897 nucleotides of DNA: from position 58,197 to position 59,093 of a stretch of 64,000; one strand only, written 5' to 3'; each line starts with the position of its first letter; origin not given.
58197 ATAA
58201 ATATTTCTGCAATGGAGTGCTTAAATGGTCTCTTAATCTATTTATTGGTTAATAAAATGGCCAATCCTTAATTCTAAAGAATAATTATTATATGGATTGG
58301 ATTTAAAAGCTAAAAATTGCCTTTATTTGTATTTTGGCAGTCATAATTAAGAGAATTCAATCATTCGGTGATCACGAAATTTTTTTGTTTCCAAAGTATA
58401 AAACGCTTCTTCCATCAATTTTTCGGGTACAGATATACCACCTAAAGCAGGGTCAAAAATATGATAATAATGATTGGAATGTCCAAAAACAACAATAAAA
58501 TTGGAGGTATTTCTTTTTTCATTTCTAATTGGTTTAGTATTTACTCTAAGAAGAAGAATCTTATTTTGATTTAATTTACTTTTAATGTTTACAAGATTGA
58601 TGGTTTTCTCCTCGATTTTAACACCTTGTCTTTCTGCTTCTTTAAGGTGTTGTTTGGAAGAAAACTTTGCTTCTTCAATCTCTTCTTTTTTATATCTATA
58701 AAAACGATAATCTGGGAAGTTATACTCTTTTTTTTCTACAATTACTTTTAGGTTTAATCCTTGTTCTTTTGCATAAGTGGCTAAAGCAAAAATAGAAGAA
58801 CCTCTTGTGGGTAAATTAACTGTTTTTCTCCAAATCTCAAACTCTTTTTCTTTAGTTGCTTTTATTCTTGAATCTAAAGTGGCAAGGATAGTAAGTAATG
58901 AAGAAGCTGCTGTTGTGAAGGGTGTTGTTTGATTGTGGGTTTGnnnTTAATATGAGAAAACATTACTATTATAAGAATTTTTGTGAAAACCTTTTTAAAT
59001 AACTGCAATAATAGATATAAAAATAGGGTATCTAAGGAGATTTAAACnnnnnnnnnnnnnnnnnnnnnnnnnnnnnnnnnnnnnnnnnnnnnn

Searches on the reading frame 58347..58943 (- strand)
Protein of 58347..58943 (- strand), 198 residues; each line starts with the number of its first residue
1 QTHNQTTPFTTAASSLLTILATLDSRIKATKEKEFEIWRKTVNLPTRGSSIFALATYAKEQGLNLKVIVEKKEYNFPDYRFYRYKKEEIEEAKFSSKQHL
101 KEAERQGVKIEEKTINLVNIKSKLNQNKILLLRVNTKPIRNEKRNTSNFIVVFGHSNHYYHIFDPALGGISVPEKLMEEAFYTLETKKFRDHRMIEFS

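Call 36: search_protein_families(library=pfam, proteins=[window:58347-58943:-], max_evalue=0.01)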
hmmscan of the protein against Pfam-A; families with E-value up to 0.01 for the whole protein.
window:58347-58943:- (198 aa): 4 families
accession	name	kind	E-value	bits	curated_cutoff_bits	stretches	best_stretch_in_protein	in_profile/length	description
PF11814.14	DUF3335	-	1.9e-18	67.1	25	1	4-168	5-168/206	Peptidase_C39 like family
PF03412.21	Peptidase_C39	-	1.6e-06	28.4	22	1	126-181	67-121/133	Peptidase C39 family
PF09778.15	Guanylate_cyc_2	-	6.7e-05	22.8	28.1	1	77-148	74-145/212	Guanylylate cyclase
PF03532.18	OMS28_porin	-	0.0069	16.1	27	1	10-141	108-233/253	OMS28 porin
